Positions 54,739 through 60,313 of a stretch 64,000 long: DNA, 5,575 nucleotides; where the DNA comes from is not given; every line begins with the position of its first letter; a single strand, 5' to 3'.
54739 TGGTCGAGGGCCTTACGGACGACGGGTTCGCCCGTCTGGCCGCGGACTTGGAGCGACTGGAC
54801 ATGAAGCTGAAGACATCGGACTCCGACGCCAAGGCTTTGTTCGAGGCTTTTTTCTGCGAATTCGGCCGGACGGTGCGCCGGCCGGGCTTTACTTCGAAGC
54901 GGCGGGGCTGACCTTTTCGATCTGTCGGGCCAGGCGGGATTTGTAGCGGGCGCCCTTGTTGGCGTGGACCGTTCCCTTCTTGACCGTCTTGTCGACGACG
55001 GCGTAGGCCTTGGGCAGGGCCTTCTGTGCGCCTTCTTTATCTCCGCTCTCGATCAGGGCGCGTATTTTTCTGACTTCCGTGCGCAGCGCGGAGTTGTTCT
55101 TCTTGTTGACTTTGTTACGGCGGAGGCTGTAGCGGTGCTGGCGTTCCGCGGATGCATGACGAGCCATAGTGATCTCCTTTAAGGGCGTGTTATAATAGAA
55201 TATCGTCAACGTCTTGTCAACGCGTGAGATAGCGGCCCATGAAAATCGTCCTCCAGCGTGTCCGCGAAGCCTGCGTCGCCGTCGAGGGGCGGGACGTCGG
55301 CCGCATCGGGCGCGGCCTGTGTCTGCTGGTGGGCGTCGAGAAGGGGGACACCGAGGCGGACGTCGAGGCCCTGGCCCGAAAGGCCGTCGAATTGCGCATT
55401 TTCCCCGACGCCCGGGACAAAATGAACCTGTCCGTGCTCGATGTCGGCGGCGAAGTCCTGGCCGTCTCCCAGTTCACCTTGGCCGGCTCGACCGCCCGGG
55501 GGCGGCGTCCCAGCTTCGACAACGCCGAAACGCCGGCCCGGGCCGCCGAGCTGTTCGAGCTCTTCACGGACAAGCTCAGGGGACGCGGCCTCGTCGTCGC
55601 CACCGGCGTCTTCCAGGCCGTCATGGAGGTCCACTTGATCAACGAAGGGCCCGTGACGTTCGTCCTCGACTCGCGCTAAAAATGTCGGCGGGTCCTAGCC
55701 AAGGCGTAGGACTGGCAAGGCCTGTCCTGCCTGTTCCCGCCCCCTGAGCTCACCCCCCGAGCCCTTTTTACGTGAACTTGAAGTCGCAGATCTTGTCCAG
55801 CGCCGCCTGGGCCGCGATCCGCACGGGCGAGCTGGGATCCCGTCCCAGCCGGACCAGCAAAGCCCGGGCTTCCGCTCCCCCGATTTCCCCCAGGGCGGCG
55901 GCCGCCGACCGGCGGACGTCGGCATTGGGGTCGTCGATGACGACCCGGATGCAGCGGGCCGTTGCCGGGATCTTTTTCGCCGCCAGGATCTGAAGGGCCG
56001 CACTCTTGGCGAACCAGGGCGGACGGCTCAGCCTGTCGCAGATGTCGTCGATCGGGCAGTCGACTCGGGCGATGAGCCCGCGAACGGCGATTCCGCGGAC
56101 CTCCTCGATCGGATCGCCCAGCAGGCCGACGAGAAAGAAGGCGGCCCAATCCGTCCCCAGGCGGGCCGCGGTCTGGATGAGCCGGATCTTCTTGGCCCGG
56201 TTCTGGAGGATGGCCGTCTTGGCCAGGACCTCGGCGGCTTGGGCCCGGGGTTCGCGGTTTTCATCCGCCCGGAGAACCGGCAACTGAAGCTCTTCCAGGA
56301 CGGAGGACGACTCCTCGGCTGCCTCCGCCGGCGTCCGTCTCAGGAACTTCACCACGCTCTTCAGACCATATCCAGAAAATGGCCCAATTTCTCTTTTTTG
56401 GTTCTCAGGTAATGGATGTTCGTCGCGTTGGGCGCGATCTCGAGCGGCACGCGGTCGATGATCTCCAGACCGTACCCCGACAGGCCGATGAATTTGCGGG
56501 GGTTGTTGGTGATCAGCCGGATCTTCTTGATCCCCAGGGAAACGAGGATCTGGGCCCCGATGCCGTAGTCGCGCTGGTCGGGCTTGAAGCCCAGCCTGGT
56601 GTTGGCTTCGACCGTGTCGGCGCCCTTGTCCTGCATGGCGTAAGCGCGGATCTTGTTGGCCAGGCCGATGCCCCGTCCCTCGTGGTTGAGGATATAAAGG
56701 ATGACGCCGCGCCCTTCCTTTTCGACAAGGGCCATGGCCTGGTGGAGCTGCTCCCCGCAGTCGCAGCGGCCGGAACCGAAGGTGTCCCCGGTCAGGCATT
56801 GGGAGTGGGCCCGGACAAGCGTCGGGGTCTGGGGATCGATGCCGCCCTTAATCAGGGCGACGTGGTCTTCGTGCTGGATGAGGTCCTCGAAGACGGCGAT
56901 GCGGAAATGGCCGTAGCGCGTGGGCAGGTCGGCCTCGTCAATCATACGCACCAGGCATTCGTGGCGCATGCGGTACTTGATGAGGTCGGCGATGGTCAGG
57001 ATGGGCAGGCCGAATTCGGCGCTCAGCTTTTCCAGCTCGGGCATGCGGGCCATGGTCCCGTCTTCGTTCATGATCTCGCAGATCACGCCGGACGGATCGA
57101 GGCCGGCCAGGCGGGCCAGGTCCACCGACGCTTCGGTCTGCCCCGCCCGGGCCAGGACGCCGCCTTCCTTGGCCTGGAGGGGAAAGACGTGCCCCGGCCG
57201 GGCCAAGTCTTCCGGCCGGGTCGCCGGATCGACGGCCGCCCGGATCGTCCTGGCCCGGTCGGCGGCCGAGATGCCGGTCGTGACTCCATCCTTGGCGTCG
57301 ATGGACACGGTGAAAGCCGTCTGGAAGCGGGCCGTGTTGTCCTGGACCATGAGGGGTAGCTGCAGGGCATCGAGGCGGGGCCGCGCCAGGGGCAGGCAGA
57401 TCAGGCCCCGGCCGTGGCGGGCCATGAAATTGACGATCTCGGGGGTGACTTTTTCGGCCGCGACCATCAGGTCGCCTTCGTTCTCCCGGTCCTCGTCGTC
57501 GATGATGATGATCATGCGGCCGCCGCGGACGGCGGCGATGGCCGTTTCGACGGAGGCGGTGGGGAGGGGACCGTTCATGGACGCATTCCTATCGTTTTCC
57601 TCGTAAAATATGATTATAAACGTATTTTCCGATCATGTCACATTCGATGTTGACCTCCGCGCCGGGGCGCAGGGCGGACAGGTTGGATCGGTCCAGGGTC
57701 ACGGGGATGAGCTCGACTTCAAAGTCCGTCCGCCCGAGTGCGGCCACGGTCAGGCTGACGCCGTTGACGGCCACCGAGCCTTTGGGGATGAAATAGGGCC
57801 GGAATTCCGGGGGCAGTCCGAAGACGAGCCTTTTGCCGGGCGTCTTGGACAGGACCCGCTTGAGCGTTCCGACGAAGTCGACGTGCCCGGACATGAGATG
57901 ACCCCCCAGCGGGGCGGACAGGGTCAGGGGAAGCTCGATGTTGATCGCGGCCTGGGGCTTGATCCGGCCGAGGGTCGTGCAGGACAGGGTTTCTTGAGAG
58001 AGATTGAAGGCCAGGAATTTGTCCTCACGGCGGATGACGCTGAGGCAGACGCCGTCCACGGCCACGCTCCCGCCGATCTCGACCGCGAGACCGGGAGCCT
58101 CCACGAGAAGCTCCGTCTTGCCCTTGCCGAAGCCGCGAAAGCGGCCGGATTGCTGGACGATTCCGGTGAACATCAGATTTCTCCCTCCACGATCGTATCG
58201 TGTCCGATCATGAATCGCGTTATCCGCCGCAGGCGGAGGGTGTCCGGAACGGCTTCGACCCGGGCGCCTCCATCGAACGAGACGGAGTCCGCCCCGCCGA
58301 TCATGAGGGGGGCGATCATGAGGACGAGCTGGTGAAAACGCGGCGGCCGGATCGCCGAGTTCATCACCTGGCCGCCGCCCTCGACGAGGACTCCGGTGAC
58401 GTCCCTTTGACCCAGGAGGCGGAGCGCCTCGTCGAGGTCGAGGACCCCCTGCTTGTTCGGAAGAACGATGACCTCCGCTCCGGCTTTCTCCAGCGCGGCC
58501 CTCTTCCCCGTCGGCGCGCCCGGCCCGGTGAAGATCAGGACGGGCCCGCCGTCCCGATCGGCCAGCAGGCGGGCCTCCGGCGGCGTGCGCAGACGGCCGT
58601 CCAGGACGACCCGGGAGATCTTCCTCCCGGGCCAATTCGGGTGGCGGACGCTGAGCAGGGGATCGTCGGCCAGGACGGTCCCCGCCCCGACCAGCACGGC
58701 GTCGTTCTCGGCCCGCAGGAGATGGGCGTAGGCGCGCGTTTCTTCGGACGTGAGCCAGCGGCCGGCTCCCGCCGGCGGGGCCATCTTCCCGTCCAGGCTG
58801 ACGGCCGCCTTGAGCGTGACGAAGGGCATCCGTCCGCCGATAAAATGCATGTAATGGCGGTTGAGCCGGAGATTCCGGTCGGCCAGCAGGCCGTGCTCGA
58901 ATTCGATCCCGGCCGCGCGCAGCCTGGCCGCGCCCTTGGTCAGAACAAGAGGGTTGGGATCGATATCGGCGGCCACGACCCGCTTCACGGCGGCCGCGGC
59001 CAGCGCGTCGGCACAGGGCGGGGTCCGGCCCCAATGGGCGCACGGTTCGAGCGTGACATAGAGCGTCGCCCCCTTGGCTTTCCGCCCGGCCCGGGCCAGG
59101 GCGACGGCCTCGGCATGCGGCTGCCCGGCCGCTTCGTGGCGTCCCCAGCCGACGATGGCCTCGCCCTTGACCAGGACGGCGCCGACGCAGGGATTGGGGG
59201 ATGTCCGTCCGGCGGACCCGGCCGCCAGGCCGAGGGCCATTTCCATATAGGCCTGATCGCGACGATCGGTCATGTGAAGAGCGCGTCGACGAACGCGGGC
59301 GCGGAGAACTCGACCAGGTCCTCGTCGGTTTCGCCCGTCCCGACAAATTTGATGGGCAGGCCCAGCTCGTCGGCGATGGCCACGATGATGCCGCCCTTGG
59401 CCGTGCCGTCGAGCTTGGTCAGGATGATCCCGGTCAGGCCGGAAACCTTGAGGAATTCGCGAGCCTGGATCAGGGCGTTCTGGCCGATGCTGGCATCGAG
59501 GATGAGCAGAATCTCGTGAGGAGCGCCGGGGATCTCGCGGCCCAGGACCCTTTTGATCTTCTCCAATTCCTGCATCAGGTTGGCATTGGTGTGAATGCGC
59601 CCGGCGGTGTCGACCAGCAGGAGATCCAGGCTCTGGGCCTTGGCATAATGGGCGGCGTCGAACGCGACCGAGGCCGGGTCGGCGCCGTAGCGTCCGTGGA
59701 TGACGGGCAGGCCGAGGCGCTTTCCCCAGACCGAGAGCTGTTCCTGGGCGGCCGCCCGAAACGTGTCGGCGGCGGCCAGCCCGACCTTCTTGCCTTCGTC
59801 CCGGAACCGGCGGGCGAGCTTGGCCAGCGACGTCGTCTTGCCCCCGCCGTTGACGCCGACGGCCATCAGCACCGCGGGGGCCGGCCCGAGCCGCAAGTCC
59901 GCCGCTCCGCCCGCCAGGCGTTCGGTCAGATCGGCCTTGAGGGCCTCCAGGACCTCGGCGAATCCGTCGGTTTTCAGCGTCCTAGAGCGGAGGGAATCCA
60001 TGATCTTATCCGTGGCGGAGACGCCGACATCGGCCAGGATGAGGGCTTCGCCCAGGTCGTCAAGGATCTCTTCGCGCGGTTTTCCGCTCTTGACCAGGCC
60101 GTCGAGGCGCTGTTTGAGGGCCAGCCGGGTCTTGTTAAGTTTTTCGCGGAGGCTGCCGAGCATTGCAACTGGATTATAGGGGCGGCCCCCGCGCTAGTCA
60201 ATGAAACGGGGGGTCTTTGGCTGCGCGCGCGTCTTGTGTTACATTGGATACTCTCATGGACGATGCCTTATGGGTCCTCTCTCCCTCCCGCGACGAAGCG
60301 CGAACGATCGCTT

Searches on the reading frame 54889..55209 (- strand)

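Call 35: search_protein_families(library=pfam, proteins=[window:54889-55209:-], max_evalue=0.00001)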
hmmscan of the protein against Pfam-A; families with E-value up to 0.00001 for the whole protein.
window:54889-55209:- (106 aa): 1 family
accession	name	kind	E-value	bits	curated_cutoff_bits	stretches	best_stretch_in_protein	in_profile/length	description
PF01649.23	Ribosomal_S20p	-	2.3e-22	79.9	29.5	1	16-97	1-82/83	Ribosomal protein S20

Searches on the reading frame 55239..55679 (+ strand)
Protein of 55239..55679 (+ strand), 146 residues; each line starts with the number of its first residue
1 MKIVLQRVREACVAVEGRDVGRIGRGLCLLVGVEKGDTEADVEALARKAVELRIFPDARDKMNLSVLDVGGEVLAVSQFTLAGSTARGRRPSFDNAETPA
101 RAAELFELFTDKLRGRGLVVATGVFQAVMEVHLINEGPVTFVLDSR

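Call 35: search_protein_families(library=pfam, proteins=[window:55239-55679:+], max_evalue=0.00001)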
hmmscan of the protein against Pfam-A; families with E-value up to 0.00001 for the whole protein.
window:55239-55679:+ (146 aa): 1 family
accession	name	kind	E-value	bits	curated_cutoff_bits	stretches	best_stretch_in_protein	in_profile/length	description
PF02580.21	Tyr_Deacylase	-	1.8e-53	181.2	25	1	2-144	1-144/144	D-Tyr-tRNA(Tyr) deacylase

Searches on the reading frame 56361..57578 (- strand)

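Call 35: search_protein_families(library=pfam, proteins=[window:56361-57578:-], max_evalue=0.00001)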
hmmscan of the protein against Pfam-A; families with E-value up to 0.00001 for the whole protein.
window:56361-57578:- (405 aa): 2 families
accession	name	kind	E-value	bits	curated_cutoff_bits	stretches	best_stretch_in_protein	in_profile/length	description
PF00926.24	DHBP_synthase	-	6.5e-89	297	26.4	1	11-202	1-191/191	3,4-dihydroxy-2-butanone 4-phosphate synthase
PF00925.25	GTP_cyclohydro2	-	4.4e-71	238.2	23.3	1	213-378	4-165/165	GTP cyclohydrolase II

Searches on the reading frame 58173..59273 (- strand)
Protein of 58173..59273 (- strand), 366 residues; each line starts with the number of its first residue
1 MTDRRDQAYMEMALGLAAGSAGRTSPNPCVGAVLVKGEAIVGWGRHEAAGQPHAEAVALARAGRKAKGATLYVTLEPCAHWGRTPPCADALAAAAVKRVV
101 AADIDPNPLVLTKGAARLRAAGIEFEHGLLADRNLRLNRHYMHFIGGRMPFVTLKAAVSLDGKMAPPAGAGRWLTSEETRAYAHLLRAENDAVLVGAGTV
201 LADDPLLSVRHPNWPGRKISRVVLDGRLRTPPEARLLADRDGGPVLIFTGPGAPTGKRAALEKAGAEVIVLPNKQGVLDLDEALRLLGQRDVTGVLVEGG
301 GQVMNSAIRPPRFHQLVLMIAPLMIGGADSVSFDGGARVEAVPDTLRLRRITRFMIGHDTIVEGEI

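Call 35: search_protein_families(library=pfam, proteins=[window:58173-59273:-], max_evalue=0.00001)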
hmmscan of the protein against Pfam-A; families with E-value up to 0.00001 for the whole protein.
window:58173-59273:- (366 aa): 3 families
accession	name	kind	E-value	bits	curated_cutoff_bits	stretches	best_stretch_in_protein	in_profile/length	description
PF01872.23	RibD_C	-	7.4e-41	140.6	24.1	1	150-352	1-189/197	RibD C-terminal domain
PF00383.29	dCMP_cyt_deam_1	-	3.3e-18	65.9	25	1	5-101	3-100/102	Cytidine and deoxycytidylate deaminase zinc-binding region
PF14437.12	MafB19-deam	-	3.7e-10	40.3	27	1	7-103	4-101/142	MafB19-like deaminase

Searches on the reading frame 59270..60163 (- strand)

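Call 35: search_protein_families(library=pfam, proteins=[window:59270-60163:-], max_evalue=0.00001)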
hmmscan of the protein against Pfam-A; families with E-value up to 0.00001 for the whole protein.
window:59270-60163:- (297 aa): 2 families
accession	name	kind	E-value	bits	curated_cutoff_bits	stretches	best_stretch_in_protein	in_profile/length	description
PF00448.28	SRP54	-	7.7e-74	248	22.7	1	96-296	1-195/196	SRP54-type protein, GTPase domain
PF02881.24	SRP54_N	-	1.7e-09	38.2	22.4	1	17-76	2-72/75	SRP54-type protein, helical bundle domain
